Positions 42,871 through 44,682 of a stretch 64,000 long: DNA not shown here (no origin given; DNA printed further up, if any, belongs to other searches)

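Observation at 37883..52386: Bidirectional ~14.5-kb locus coupling a DMFase-type amidohydrolase and a polyamine-type importer to an N-methylglutamate-pathway-like module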

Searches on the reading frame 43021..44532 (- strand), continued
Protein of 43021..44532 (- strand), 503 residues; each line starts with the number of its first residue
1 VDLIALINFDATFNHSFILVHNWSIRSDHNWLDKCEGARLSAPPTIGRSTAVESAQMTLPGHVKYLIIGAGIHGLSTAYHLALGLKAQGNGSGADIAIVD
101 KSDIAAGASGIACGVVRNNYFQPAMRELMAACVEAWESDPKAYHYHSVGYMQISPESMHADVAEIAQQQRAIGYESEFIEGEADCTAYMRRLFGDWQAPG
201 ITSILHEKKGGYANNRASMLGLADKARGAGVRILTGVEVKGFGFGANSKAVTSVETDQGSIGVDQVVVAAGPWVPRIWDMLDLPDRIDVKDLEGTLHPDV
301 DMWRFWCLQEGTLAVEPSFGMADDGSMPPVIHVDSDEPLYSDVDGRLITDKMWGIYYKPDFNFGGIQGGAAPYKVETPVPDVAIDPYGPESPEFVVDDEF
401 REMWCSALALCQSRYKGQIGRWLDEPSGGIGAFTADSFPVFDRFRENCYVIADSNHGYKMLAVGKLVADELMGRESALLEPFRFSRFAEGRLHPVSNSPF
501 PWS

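Call 52: search_solved_structures(query=L083:17080-19437:+, max_evalue=1e-50)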
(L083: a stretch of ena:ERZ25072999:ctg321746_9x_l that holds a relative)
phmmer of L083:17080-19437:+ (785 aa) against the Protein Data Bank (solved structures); distinct sequences matched with E-value up to 1e-50: 5.
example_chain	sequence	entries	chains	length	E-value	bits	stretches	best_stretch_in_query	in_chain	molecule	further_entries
6lvb_A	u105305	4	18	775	6.1e-193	646.4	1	3-785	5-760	N,N-dimethylformamidase large subunit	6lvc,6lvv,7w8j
6lve_A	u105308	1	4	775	4e-192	643.7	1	3-785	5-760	N,N-dimethylformamidase large subunit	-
6lvd_A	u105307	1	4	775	8.3e-192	642.7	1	3-785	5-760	N,N-dimethylformamidase large subunit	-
8huy_A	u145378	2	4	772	8.4e-136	457.4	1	1-781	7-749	Chains: A,B | N-acetyl-(R)-beta-phenylalanine acylase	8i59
8i5a_A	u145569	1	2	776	8.6e-136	457.4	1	1-781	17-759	N-acetyl-(R)-beta-phenylalanine acylase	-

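Call 67: search_protein_families(library=ncbifam, proteins=[L152:3725-6085:-, L144:5525-6781:+, L144:7052-10048:+, L083:6511-8958:-, L084:18304-20763:+, L097:16095-17510:+, L132:16720-18321:+, L082:6857-8887:-], max_evalue=1e-20)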
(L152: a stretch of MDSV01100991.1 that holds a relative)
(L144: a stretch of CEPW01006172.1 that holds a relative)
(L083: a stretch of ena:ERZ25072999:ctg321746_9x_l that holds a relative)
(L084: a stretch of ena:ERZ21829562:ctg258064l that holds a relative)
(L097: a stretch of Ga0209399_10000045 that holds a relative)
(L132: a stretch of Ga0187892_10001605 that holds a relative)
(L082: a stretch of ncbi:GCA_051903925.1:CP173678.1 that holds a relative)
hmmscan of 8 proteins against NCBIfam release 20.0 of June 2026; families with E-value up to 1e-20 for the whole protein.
L152:3725-6085:- (786 aa): 7 families
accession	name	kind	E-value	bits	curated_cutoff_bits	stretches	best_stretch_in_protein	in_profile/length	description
NF053776.1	TmaoDeMthMsil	equivalog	0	1103.6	1100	1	25-786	10-763/763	trimethylamine N-oxide demethylase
NF001567.0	PRK00389.1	subfamily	1.4e-80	270.9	300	1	407-781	3-357/359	glycine cleavage system aminomethyltransferase GcvT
TIGR00528.1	gcvT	equivalog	1.6e-63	214.8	235.85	1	408-777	2-360/362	glycine cleavage system aminomethyltransferase GcvT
TIGR01372.1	soxA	subfamily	6.2e-56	189.8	1164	1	442-785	648-995/996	sarcosine oxidase subunit alpha family protein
NF010093.0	PRK13579.1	equivalog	6.2e-47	160.2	459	1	408-781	10-368/371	glycine cleavage system aminomethyltransferase GcvT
NF009133.0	PRK12486.1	equivalog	1.4e-45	155.9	410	1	440-765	44-360/369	dimethylsulfoniopropionate demethylase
TIGR03424.1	urea_degr_1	equivalog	3.4e-23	82.3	284.7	1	190-383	7-197/198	urea amidolyase associated protein UAAP2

L144:5525-6781:+ (418 aa): 2 families
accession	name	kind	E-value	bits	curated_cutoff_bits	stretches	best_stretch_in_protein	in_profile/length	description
TIGR01373.1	soxB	subfamily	2.8e-203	675.3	529.45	1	3-408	1-407/407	sarcosine oxidase subunit beta family protein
TIGR02352.1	thiamin_ThiO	equivalog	4.3e-21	75.4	250.8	1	36-386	2-350/351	glycine oxidase ThiO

L144:7052-10048:+ (998 aa): 6 families
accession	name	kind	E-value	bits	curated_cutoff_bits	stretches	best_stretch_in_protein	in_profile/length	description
TIGR01372.1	soxA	subfamily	0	1299.7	1164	1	3-997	2-995/996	sarcosine oxidase subunit alpha family protein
NF001567.0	PRK00389.1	subfamily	2.8e-47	161.4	300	1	609-991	3-355/359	glycine cleavage system aminomethyltransferase GcvT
NF053776.1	TmaoDeMthMsil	equivalog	1.9e-41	142.4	1100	1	604-998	380-763/763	trimethylamine N-oxide demethylase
TIGR00528.1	gcvT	equivalog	1e-37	130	235.85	1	610-989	2-360/362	glycine cleavage system aminomethyltransferase GcvT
NF010093.0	PRK13579.1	equivalog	4.9e-30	104.5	459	1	608-992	8-367/371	glycine cleavage system aminomethyltransferase GcvT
NF009133.0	PRK12486.1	equivalog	6.9e-22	77.8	410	1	649-970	45-352/369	dimethylsulfoniopropionate demethylase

L083:6511-8958:- (815 aa): 10 families
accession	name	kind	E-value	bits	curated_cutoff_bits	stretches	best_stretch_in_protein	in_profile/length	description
TIGR01372.1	soxA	subfamily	2.9e-56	190.9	1164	1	418-814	605-995/996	sarcosine oxidase subunit alpha family protein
NF001567.0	PRK00389.1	subfamily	5e-53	180.3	300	1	456-803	20-350/359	glycine cleavage system aminomethyltransferase GcvT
NF053776.1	TmaoDeMthMsil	equivalog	1.4e-50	172.6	1100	1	472-815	420-763/763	trimethylamine N-oxide demethylase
TIGR00528.1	gcvT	equivalog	3.1e-46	158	235.85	1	457-775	19-334/362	glycine cleavage system aminomethyltransferase GcvT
NF010093.0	PRK13579.1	equivalog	1.1e-41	142.9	459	1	469-784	40-347/371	glycine cleavage system aminomethyltransferase GcvT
TIGR02352.1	thiamin_ThiO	equivalog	6.2e-35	120.9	250.8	1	11-226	1-222/351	glycine oxidase ThiO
TIGR01373.1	soxB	subfamily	4.2e-34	118.1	529.45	1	9-383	31-399/407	sarcosine oxidase subunit beta family protein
NF008425.0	PRK11259.1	equivalog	1.4e-28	99.9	257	1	8-228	4-220/377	N-methyl-L-tryptophan oxidase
TIGR01377.1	soxA_mon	subfamily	4.2e-26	91.6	479.65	1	11-384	3-376/381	amino oxidase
NF001933.0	PRK00711.1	subfamily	5.4e-26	91.6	383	0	66-239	110-284/429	D-amino acid dehydrogenase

L084:18304-20763:+ (819 aa): 8 families
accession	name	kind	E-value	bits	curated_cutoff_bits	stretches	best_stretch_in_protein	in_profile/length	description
NF001567.0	PRK00389.1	subfamily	1.5e-50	172.2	300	1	472-786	35-340/359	glycine cleavage system aminomethyltransferase GcvT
TIGR01372.1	soxA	subfamily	1.5e-45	155.4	1164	1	420-731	607-908/996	sarcosine oxidase subunit alpha family protein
NF053776.1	TmaoDeMthMsil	equivalog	5.7e-45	154.1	1100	1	474-762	421-711/763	trimethylamine N-oxide demethylase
TIGR00528.1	gcvT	equivalog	6.4e-43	147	235.85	1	472-774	33-332/362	glycine cleavage system aminomethyltransferase GcvT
NF010093.0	PRK13579.1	equivalog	4e-36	124.6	459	1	419-775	8-337/371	glycine cleavage system aminomethyltransferase GcvT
TIGR02352.1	thiamin_ThiO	equivalog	1.1e-31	110.2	250.8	1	9-228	1-225/351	glycine oxidase ThiO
NF001933.0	PRK00711.1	subfamily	7e-27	94.5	383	0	61-240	107-286/429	D-amino acid dehydrogenase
TIGR01373.1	soxB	subfamily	3.1e-25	88.9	529.45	1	8-386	32-402/407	sarcosine oxidase subunit beta family protein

L097:16095-17510:+ (471 aa): 2 families
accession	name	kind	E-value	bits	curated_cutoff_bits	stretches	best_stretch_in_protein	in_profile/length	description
TIGR00836.1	amt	subfamily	2.7e-57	194.5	343.3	1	15-445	3-403/406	ammonium transporter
TIGR03644.1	marine_trans_1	hypoth_equivalog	4.3e-49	167.4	514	1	13-447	4-400/404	probable ammonium transporter, marine subtype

L132:16720-18321:+ (533 aa): 1 family
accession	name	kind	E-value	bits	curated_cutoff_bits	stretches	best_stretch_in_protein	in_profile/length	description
NF053774.1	TmaoPremMsil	equivalog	3.7e-266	883.8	690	1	17-532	1-519/520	trimethylamine N-oxide permease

L082:6857-8887:- (676 aa): 1 family
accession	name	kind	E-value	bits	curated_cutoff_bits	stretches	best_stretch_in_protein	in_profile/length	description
NF053774.1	TmaoPremMsil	equivalog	1.2e-54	185.9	690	1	27-527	6-514/520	trimethylamine N-oxide permease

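Call 79: find_homologous_proteins(query=L155:149-1492:+, max_evalue=1e-100)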
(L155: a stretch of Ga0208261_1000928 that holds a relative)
Query L155:149-1492:+ (448 aa): 7888 proteins with E <= 1e-100 among 8000 candidates; the best 120 are listed.
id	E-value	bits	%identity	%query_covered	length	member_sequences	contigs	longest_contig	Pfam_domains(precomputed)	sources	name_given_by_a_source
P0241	7.6e-279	943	87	100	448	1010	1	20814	PF01266.31,PF07992.21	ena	-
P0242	1.2e-273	926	86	100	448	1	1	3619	PF01266.31,PF13450.13,PF07992.21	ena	-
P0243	3.4e-272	921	84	100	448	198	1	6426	PF01266.31,PF07992.21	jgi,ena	-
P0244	1.1e-267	907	83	100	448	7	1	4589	PF01266.31,PF07992.21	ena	-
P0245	1.7e-267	906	83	100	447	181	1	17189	PF01266.31,PF07992.21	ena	-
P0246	1.5e-266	903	85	100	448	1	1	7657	PF01266.31,PF07992.21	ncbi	-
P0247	2.0e-266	902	85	100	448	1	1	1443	PF01266.31,PF07992.21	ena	-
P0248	3.5e-266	902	85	100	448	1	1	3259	PF01266.31,PF07992.21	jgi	-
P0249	3.9e-266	901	85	100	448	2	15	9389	PF01266.31,PF07992.21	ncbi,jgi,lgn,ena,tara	jgi:glycine/D-amino acid oxidase-like deaminating enzyme|tara:strand:+ start:933 stop:2279 length:13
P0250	4.0e-266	901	83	100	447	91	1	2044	PF01266.31,PF07992.21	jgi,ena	jgi:glycine/D-amino acid oxidase-like deaminating enzyme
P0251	8.0e-266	900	85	100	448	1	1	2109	PF01266.31,PF07992.21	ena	-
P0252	8.8e-266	900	85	100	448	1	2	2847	PF01266.31,PF07992.21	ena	-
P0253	1.4e-265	900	85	100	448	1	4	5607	PF01266.31,PF07992.21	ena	-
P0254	1.7e-265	899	85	100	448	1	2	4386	PF01266.31,PF07992.21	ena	-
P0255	2.1e-265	899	85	100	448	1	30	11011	PF01266.31,PF07992.21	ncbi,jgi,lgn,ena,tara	jgi:glycine/D-amino acid oxidase-like deaminating enzyme|tara:strand:+ start:933 stop:2279 length:13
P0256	2.1e-265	899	85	100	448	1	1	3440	PF01266.31,PF07992.21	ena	-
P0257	2.9e-265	899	85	100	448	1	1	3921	PF01266.31,PF07992.21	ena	-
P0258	4.0e-265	898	84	100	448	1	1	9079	PF01266.31,PF07992.21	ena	-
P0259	4.7e-265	898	84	100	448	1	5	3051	PF01266.31,PF07992.21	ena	-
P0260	4.7e-265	898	85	100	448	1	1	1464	PF01266.31,PF07992.21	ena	-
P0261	7.6e-265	897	84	100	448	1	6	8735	PF01266.31,PF07992.21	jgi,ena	-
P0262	9.8e-265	897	84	100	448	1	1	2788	PF01266.31,PF07992.21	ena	-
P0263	1.5e-264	896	85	100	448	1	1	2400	PF01266.31,PF07992.21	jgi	jgi:glycine/D-amino acid oxidase-like deaminating enzyme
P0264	1.6e-264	896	83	100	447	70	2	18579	PF01266.31,PF13450.13,PF07992.21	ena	-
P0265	1.7e-264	896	84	100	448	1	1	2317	PF01266.31,PF07992.21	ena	-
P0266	9.3e-264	894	84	100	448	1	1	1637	PF01266.31,PF07992.21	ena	-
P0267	1.1e-260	883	82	100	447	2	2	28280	PF01266.31,PF13450.13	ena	-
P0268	1.4e-260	883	81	100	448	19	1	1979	PF01266.31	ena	-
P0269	8.9e-260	880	84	100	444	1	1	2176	PF01266.31,PF07992.21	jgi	jgi:glycine/D-amino acid oxidase-like deaminating enzyme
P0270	4.5e-258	875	80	100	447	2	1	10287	PF01266.31,PF07992.21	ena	-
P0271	1.0e-253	860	96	86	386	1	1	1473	PF01266.31,PF07992.21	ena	-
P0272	2.2e-246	836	78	100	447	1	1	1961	PF01266.31,PF07992.21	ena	-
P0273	1.4e-245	834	77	100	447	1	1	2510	PF01266.31,PF07992.21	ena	-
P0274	1.1e-244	831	77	100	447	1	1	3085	PF01266.31,PF07992.21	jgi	-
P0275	1.4e-244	830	77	100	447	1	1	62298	PF01266.31,PF13450.13,PF07992.21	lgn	-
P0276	3.1e-244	829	77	100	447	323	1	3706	PF01266.31,PF07992.21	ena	-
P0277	4.7e-243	825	77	100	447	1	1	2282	PF01266.31,PF07992.21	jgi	-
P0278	9.3e-243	824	77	100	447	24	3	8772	PF01266.31,PF07992.21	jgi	-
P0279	3.8e-241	819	76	100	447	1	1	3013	PF01266.31,PF07992.21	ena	-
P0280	5.5e-241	818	76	100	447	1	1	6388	PF01266.31,PF07992.21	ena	-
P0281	1.1e-240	818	76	100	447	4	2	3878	PF01266.31,PF07992.21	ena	-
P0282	2.2e-240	817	76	100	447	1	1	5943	PF01266.31,PF07992.21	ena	-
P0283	2.7e-240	816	76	100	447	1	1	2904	PF01266.31,PF07992.21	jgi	-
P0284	6.0e-240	815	76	100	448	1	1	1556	PF01266.31,PF07992.21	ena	-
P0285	9.6e-240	814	75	100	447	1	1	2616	PF01266.31,PF07992.21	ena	-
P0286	1.0e-239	814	75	100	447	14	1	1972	PF01266.31,PF07992.21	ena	-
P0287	3.8e-239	812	76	100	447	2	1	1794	PF01266.31,PF07992.21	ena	-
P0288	3.9e-239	812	75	100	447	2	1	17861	PF01266.31,PF07992.21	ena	-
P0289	5.9e-239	812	76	100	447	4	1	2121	PF01266.31,PF07992.21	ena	-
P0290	7.4e-239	811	76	100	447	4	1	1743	PF01266.31,PF07992.21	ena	-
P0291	1.0e-237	808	75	100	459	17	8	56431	PF01266.31,PF07992.21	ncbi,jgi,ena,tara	tara:strand:+ start:59 stop:1438 length:1380 start_codon:yes stop_codon:yes gene_type:complete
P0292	1.6e-237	807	75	100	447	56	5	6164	PF01266.31,PF07992.21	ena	-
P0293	3.6e-237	806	75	100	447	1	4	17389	PF01266.31,PF07992.21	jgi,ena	-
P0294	4.4e-237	806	75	100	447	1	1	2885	PF01266.31,PF07992.21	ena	-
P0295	4.4e-237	806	75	100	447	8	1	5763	PF01266.31,PF07992.21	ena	-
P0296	7.1e-237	805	75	100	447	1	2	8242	PF01266.31,PF07992.21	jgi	-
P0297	7.3e-237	805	75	100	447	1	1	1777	PF01266.31,PF07992.21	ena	-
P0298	8.6e-237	805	75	100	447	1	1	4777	PF01266.31,PF07992.21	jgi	-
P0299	1.0e-236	804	75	100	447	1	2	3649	PF01266.31,PF07992.21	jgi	-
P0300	1.2e-236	804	75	100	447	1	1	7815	PF01266.31,PF07992.21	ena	-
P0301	1.3e-236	804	76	100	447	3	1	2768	PF01266.31,PF07992.21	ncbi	-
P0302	1.4e-236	804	75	100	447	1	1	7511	PF01266.31,PF07992.21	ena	-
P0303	1.5e-236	804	75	100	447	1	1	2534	PF01266.31,PF07992.21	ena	-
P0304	2.2e-236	803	75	100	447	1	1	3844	PF01266.31,PF07992.21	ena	-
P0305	2.5e-236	803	75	100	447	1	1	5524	PF01266.31,PF07992.21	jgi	-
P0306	4.9e-236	802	74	100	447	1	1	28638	PF01266.31,PF07992.21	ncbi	-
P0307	6.0e-236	802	74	100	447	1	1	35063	PF01266.31,PF07992.21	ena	-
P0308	6.0e-236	802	75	100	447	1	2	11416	PF01266.31,PF07992.21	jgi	-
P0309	6.1e-236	802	75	100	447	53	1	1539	PF01266.31,PF07992.21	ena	-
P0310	6.2e-236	802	75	100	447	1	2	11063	PF01266.31,PF07992.21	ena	-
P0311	7.6e-236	802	75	100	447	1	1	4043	PF01266.31,PF07992.21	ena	-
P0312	8.4e-236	801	75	100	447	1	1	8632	PF01266.31,PF07992.21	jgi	-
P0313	8.7e-236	801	75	100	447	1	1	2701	PF01266.31,PF07992.21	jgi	-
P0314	1.1e-235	801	75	100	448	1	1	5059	PF01266.31,PF07992.21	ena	-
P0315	1.1e-235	801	75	100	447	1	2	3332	PF01266.31,PF07992.21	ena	-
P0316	1.6e-235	800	75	100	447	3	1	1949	PF01266.31,PF07992.21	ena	-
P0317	1.6e-235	800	75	100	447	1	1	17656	PF01266.31,PF07992.21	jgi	-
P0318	1.6e-235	800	75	100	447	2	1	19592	PF01266.31,PF07992.21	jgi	-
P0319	1.8e-235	800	75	100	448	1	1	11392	PF01266.31,PF07992.21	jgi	-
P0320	1.9e-235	800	75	100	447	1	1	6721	PF01266.31,PF07992.21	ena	-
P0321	1.9e-235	800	75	100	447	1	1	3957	PF01266.31,PF07992.21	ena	-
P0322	2.0e-235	800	75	100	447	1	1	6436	PF01266.31,PF07992.21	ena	-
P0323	2.1e-235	800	74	100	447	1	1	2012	PF01266.31,PF07992.21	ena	-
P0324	2.4e-235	800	75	100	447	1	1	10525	PF01266.31,PF07992.21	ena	-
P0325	2.6e-235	800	75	100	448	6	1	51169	PF01266.31,PF07992.21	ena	-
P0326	2.7e-235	800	75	100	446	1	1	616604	PF01266.31,PF07992.21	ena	-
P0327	2.7e-235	800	99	77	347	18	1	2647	PF01266.31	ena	-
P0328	4.0e-235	799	75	100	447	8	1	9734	PF01266.31,PF07992.21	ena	-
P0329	4.9e-235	799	74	100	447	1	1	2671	PF01266.31,PF07992.21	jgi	-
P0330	4.9e-235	799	74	100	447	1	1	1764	PF01266.31,PF07992.21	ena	-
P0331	5.3e-235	799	75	100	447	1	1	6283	PF01266.31,PF07992.21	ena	-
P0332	5.9e-235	799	75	100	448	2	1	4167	PF01266.31,PF07992.21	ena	-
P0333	6.3e-235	798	74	100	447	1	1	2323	PF01266.31,PF07992.21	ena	-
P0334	6.5e-235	798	75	100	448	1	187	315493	PF01266.31,PF07992.21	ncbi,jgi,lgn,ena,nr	ncbi:MAG: FAD-binding oxidoreductase [Pelagibacteraceae bacterium]|jgi:glycine/D-amino acid oxidase-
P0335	6.5e-235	798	75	100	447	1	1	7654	PF01266.31,PF07992.21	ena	-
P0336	9.2e-235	798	74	100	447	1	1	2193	PF01266.31,PF07992.21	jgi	-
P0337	9.4e-235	798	74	100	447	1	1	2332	PF01266.31,PF07992.21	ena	-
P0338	1.0e-234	798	74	100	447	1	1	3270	PF01266.31,PF07992.21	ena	-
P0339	1.0e-234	798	75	100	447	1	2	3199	PF01266.31,PF07992.21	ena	-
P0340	1.2e-234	798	74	100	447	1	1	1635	PF01266.31,PF07992.21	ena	-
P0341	1.9e-234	797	74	100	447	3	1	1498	PF01266.31,PF07992.21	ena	-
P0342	2.0e-234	797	74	100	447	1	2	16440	PF01266.31,PF07992.21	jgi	-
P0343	2.0e-234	797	74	100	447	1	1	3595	PF01266.31,PF07992.21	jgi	-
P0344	3.0e-234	796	75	100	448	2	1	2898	PF01266.31,PF07992.21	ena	-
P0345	3.0e-234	796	75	100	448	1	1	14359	PF01266.31,PF07992.21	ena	-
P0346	3.5e-234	796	72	100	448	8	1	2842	PF01266.31,PF13450.13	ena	-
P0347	3.9e-234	796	75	100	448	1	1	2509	PF01266.31,PF07992.21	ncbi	-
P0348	6.2e-234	795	74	100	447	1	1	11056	PF01266.31,PF07992.21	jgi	-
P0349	8.9e-234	795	74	100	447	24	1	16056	PF01266.31,PF07992.21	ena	-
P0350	4.1e-233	793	74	100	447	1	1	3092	PF01266.31,PF07992.21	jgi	-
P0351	4.8e-233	792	75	100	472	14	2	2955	PF01266.31,PF07992.21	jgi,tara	tara:strand:- start:941 stop:2359 length:1419 start_codon:yes stop_codon:yes gene_type:complete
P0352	2.8e-231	786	74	100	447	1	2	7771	PF01266.31,PF07992.21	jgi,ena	-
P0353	2.8e-231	786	74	100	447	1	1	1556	PF01266.31,PF07992.21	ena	-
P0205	2.3e-230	783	73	100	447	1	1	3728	PF01266.31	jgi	jgi:glycine/D-amino acid oxidase-like deaminating enzyme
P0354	2.6e-230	783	74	100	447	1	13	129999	PF01266.31,PF07992.21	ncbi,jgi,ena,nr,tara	ncbi:MAG: hypothetical protein CFH19_01146 [Alphaproteobacteria bacterium MarineAlpha5_Bin9]|nr:MAG:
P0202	1.7e-229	781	73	100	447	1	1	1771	PF01266.31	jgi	-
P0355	3.5e-228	776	73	100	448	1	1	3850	PF01266.31,PF07992.21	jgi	-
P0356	3.6e-228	776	73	100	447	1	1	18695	PF01266.31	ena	-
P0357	4.6e-228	776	73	100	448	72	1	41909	PF01266.31,PF07992.21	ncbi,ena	-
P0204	5.6e-228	776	73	100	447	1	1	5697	PF01266.31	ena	-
